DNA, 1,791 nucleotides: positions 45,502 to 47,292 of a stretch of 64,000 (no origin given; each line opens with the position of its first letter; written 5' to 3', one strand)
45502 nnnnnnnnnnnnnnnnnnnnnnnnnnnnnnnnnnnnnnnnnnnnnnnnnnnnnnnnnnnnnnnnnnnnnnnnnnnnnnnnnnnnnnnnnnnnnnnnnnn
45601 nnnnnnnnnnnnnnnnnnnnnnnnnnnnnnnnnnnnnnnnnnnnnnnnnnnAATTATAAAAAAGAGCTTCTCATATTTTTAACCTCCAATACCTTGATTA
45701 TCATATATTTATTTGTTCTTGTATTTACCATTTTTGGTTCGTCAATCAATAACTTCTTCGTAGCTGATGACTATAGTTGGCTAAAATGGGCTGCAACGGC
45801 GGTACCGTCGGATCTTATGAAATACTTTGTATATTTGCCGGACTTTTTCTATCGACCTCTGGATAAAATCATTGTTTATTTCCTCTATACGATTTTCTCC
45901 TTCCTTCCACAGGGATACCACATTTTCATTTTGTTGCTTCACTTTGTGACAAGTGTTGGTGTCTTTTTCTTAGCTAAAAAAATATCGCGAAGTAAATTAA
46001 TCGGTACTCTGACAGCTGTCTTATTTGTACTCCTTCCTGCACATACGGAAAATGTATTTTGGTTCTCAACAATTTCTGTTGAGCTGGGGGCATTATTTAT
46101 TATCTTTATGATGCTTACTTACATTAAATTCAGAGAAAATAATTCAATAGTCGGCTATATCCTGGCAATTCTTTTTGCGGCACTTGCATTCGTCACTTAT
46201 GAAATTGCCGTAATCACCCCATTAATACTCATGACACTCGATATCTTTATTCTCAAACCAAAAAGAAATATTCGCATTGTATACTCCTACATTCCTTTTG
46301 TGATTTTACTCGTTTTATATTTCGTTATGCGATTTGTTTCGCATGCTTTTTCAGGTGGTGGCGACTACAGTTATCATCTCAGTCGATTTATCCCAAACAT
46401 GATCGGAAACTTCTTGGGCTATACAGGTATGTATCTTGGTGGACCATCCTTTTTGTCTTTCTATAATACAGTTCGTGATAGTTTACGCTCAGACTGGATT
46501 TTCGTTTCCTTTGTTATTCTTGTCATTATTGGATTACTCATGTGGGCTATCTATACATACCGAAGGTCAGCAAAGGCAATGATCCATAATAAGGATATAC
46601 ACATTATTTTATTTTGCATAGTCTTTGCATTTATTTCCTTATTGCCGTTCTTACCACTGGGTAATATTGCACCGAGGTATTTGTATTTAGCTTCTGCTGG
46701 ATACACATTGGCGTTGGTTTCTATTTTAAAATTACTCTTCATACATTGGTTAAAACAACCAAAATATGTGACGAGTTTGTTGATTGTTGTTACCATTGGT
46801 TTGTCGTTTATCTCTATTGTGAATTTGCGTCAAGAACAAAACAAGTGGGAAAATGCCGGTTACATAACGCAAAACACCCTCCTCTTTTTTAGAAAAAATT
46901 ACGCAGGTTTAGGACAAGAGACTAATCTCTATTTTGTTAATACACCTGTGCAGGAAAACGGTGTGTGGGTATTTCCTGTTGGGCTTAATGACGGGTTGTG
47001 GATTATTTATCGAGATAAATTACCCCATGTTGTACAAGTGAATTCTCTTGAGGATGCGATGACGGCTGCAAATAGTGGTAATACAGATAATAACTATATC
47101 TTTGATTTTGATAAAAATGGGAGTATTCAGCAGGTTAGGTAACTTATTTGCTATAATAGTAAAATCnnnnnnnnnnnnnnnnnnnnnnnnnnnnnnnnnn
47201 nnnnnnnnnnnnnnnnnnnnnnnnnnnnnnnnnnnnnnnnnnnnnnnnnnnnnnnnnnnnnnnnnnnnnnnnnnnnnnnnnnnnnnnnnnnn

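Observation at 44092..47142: Fusion of an O-antigen-ligase-like domain with a second GT-C-like domain in one 1016-aa polypeptide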

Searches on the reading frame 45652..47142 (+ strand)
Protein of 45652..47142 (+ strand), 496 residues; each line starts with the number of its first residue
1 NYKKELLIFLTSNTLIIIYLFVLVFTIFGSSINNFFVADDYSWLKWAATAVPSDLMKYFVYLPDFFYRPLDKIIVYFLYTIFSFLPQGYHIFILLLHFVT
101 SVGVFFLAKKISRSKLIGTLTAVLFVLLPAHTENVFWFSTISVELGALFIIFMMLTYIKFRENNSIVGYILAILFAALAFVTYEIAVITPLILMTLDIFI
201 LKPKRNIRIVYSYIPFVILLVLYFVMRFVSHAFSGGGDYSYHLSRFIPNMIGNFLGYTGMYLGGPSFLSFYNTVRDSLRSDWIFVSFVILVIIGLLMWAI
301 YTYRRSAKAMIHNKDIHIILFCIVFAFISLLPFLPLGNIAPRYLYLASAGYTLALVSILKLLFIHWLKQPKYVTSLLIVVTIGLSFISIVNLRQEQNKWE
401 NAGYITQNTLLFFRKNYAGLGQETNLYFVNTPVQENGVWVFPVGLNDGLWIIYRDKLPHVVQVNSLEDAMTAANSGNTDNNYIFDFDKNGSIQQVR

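Call 7: search_protein_families(library=pfam, proteins=[window:45652-47142:+], max_evalue=10)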
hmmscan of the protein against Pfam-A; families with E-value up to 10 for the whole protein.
window:45652-47142:+ (496 aa): 2 families
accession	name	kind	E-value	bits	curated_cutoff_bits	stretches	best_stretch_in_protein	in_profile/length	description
PF14108.11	ABA4-like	-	0.01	16.7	27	1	183-331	3-125/127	ABA DEFICIENT 4-like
PF14897.12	EpsG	-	8.5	5.8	30.1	0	75-391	50-314/326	EpsG family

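Call 16: search_solved_structures(query=window:45652-47142:+, max_evalue=10)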
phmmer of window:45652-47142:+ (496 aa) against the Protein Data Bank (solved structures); distinct sequences matched with E-value up to 10: 2.
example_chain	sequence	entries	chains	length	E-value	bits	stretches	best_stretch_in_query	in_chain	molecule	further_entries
7urg_A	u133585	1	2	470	0.2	14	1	226-290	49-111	Ribonucleotide reductase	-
2ksf_A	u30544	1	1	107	0.23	13.8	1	139-225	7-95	Sensor protein kdpD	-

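Call 23: predict_structure(alignment_id=A1)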
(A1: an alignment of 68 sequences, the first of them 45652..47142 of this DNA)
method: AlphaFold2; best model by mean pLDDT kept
length: 496 residues; sequences in the alignment: 68
mean_pLDDT: 92.7   pTM: 0.92
mean pLDDT of the five models: 92.7, 92.4, 92.1, 91.5, 90.2
residues with pLDDT >= 90: 395; 70-90: 93; 50-70: 8; < 50: 0
segments of 3 or more residues with pLDDT < 50: none
pLDDT, mean of each block of 10 residues (from residue 1): 91 98 97 91 93 93 85 96 95 98 99 98 98 94 97 98 97 98 94 97 94 97 93 67 83 94 92 84 82 91 89 93 98 91 97 98 95 97 97 95 94 94 93 83 87 93 92 84 91 90
secondary structure, 60 per line:
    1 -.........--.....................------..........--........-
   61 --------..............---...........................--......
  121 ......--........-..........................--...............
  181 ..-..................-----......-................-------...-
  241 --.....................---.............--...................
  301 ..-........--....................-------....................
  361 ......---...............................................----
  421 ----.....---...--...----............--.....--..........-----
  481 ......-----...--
elements in order: H2-10 H13-33 H40-49 H52-59 H69-82 H86-112 H115-126 H129-136 H138-163 H166-182 H184-201 H207-212 H214-229 H243-263 H267-279 H282-302 H304-311 H314-333 H341-366 H370-416 E425-429 E433-435 E438-440 H445-456 E459-463 H466-475 E481-486 E492-494

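Call 26: fold_search(model_id=the predicted structure, library=pdb)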
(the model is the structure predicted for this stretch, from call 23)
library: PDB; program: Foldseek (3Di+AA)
matches with E <= 10: 224; with E <= 0.001: 16
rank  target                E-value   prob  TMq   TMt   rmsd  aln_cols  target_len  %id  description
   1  8b6l_I                6.9e-06  1.00  0.49  0.37  16.8       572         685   14  Subtomogram average of the human Sec61-TRAP-OSTA-translocon (released 2022-12-07)
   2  6s7t_A                4.2e-05  1.00  0.50  0.37  14.4       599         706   12  Cryo-EM structure of human oligosaccharyltransferase complex OST-B (released 2019-12-18)
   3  8pn9_A                5.0e-05  1.00  0.51  0.41  14.2       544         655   14  Structure of human oligosaccharyltransferase OST-A complex bound to NGI-1 (released 2024-05-08)
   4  5f15                  6.4e-05  1.00  0.43  0.40   9.5       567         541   12  Crystal Structure of ArnT from Cupriavidus metallidurans bound to Undecaprenyl phosphate (released 2016-02-17)
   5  6ftg_5                7.0e-05  1.00  0.52  0.42  14.6       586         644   14  Subtomogram average of OST-containing ribosome-translocon complexes from canine rough microsomal membranes (released 2018-03-21)
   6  9n9j_I                7.6e-05  1.00  0.49  0.37  17.0       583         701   13  Structure of a GRP94 folding intermediate engaged with a CCDC134- and FKBP11-bound secretory translocon (released 2025-11-19)
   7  7oci_F                1.4e-04  1.00  0.47  0.38  13.2       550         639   10  Cryo-EM structure of yeast Ost6p containing oligosaccharyltransferase complex (released 2022-02-16)
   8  8age_A                1.7e-04  1.00  0.45  0.37  13.0       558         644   13  Structure of yeast oligosaccharylransferase complex with acceptor peptide bound (released 2022-12-07)
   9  8agc_A                1.8e-04  1.00  0.51  0.38  15.2       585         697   11  Structure of yeast oligosaccharylransferase complex with lipid-linked oligosaccharide and non-acceptor peptide bound (released 2022-12-07)
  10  6ezn_F                1.8e-04  1.00  0.49  0.39  13.1       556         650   12  Cryo-EM structure of the yeast oligosaccharyltransferase (OST) complex (released 2018-01-17)
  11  6gxc_A                3.1e-04  1.00  0.45  0.34   9.3       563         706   11  Bacterial oligosaccharyltransferase PglB in complex with an inhibitory peptide and a reactive lipid-linked oligosaccha (released 2018-11-14)
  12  5ezm                  5.3e-04  1.00  0.48  0.45   9.0       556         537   12  Crystal Structure of ArnT from Cupriavidus metallidurans in the apo state (released 2016-02-17)
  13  6c26_A                8.1e-04  1.00  0.43  0.35  14.8       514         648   13  The Cryo-EM structure of a eukaryotic oligosaccharyl transferase complex (released 2018-01-31)
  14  9i5k_A                8.5e-04  1.00  0.47  0.47  13.1       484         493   13  Structure of the Chaetomium thermophilum Pmt4 homodimer (C2 symmetry) (released 2025-12-24)
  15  8agb_A                8.5e-04  1.00  0.46  0.37  13.1       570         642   11  Structure of yeast oligosaccharylransferase complex with lipid-linked oligosaccharide bound (released 2022-12-07)
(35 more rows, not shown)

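Call 59: search_protein_representatives(protein=window:45652-47142:+)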
Query: 496 residues. Proteins with E-value up to 0.001 (for the whole library): 14668; up to 1e-10: 1353; up to 1e-30: 88. The best 150 are listed.
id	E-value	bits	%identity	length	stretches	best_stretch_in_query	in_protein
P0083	3.4e-170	583.9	54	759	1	1-496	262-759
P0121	9.0e-166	569.3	49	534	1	1-495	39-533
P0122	4.7e-123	428.4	44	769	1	1-492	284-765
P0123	8.5e-118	411.0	43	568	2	4-493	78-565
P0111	5.7e-116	405.0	42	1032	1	1-494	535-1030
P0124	7.4e-107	375.0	41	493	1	10-495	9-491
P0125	3.7e-105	369.4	40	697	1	2-496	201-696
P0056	2.5e-104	366.6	39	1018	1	1-495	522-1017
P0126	3.1e-97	343.2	37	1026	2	2-496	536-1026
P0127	5.4e-94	332.5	43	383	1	113-494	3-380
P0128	8.6e-94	331.9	39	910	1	12-495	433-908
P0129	7.9e-79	282.5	35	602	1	1-495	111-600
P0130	1.0e-78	282.1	39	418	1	76-493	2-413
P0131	3.2e-78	280.5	36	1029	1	1-496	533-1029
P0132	1.5e-77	278.3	37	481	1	17-470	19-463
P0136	7.1e-70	253.0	33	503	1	4-472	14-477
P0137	1.4e-69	252.1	35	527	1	17-495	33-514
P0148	2.4e-65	238.0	33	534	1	3-495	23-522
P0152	1.8e-60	222.0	31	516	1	6-488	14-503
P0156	5.6e-58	213.8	32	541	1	3-495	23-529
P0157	5.7e-58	213.7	33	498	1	9-495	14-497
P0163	1.3e-55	205.9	31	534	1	11-492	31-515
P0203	9.8e-32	127.2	30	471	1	19-456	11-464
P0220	2.0e-26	109.7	26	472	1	28-471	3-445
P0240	9.8e-23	97.5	27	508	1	20-449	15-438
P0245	4.7e-22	95.3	25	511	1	21-441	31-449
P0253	3.9e-21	92.2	26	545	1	18-455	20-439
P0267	8.8e-20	87.8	27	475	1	18-457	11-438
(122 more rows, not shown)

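Call 60: search_protein_families(library=pfam, proteins=[P0124, P0136, P0152, P0157, P0203, P0220, P0240, P0245, P0253, P0267], max_evalue=0.01)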
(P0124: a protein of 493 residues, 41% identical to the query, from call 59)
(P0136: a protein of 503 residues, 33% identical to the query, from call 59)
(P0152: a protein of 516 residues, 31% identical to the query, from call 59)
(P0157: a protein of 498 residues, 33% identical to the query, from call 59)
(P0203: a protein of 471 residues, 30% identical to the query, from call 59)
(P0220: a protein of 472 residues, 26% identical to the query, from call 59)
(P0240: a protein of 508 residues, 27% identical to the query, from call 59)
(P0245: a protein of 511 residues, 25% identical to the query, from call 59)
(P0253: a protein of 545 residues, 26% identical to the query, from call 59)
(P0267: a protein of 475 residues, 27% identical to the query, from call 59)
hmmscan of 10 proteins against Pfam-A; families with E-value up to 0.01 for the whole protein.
P0124 (493 aa): 0 families

P0136 (503 aa): 2 families
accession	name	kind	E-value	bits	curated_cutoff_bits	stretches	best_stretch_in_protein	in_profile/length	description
PF14264.12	Glucos_trans_II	-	4.8e-05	23.1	30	1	90-362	37-314/317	Glucosyl transferase GtrII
PF06127.16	Mpo1-like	-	0.0033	17.9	24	0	215-337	14-88/95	2-hydroxy-palmitic acid dioxygenase Mpo1-like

P0152 (516 aa): 0 families

P0157 (498 aa): 0 families

P0203 (471 aa): 1 family
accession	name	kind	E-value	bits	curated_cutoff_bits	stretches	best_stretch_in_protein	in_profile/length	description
PF17555.7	TssN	-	0.00015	21.7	30.3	1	293-401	5-112/274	Type VI secretion system, TssN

P0220 (472 aa): 1 family
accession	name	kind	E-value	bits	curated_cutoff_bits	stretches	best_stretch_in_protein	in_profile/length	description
PF13231.12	PMT_2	-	7.1e-10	39.8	26.1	1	46-186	4-142/160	Dolichyl-phosphate-mannose-protein mannosyltransferase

P0240 (508 aa): 0 families

P0245 (511 aa): 0 families

P0253 (545 aa): 0 families

P0267 (475 aa): 0 families

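Call 62: search_solved_structures(query=A3, max_evalue=10, show_alignments=2)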
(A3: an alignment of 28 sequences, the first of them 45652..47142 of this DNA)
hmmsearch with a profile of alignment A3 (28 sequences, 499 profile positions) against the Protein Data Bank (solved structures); distinct sequences matched with E-value up to 10: 0.

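Call 67: find_encoding_contigs(protein=P0124, flank=6000, max_places=3)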
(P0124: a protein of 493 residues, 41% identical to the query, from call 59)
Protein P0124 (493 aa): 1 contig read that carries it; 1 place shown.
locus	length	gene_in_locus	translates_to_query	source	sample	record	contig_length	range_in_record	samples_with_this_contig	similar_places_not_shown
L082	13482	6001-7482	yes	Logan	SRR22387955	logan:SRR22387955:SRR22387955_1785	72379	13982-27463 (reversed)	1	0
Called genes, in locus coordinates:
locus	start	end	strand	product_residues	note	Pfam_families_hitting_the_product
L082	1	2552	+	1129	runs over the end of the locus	-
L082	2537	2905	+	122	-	-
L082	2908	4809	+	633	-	-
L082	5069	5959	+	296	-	PF00535:Glycos_transf_2, PF10111:Glyco_tranf_2_2, PF13641:Glyco_tranf_2_3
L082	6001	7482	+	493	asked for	-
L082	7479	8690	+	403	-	PF13439:Glyco_transf_4, PF00534:Glycos_transf_1 (weak), PF13692:Glyco_trans_1_4, PF13524:Glyco_trans_1_2 (weak)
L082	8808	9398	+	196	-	PF00702:Hydrolase (weak), PF08645:PNK3P (weak), PF13419:HAD_2 (weak), PF13242:Hydrolase_like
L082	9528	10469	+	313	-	PF00535:Glycos_transf_2, PF10111:Glyco_tranf_2_2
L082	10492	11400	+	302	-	PF00005:ABC_tran, PF13304:AAA_21 (faint)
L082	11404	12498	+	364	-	PF12698:ABC2_membrane_3, PF01061:ABC2_membrane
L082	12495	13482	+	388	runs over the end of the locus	PF12698:ABC2_membrane_3, PF12679:ABC2_membrane_2 (weak), PF01061:ABC2_membrane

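Call 68: find_encoding_contigs(protein=P0157, flank=6000, max_places=2)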
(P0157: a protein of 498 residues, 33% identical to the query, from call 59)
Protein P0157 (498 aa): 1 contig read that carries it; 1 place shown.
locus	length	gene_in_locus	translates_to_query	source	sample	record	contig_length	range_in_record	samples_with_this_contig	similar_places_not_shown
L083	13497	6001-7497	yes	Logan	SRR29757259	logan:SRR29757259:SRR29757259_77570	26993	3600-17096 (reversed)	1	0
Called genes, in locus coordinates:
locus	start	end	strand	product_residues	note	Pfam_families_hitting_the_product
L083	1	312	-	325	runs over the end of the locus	PF02674:Colicin_V, PF00188:CAP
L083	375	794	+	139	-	PF05635:23S_rRNA_IVP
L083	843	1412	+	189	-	PF13439:Glyco_transf_4 (faint)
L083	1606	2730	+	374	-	PF13439:Glyco_transf_4 (weak), PF20706:GT4-conflict, PF00534:Glycos_transf_1, PF13692:Glyco_trans_1_4, PF13524:Glyco_trans_1_2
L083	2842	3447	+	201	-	PF25087:GMPPB_C (faint), PF00132:Hexapep, PF14602:Hexapep_2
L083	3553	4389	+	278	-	PF00535:Glycos_transf_2, PF10111:Glyco_tranf_2_2 (faint), PF12804:NTP_transf_3 (weak), PF13641:Glyco_tranf_2_3, PF13506:Glyco_transf_21 (faint), PF13632:Glyco_trans_2_3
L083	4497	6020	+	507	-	PF04932:Wzy_C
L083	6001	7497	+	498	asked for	-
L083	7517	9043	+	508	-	PF13231:PMT_2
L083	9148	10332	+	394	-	PF13439:Glyco_transf_4, PF00534:Glycos_transf_1, PF13692:Glyco_trans_1_4, PF13524:Glyco_trans_1_2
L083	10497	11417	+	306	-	PF00535:Glycos_transf_2, PF10111:Glyco_tranf_2_2 (weak), PF13641:Glyco_tranf_2_3, PF13712:Glyco_tranf_2_5 (faint), PF13632:Glyco_trans_2_3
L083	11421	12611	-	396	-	-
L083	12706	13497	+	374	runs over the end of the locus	PF13439:Glyco_transf_4, PF00534:Glycos_transf_1, PF13692:Glyco_trans_1_4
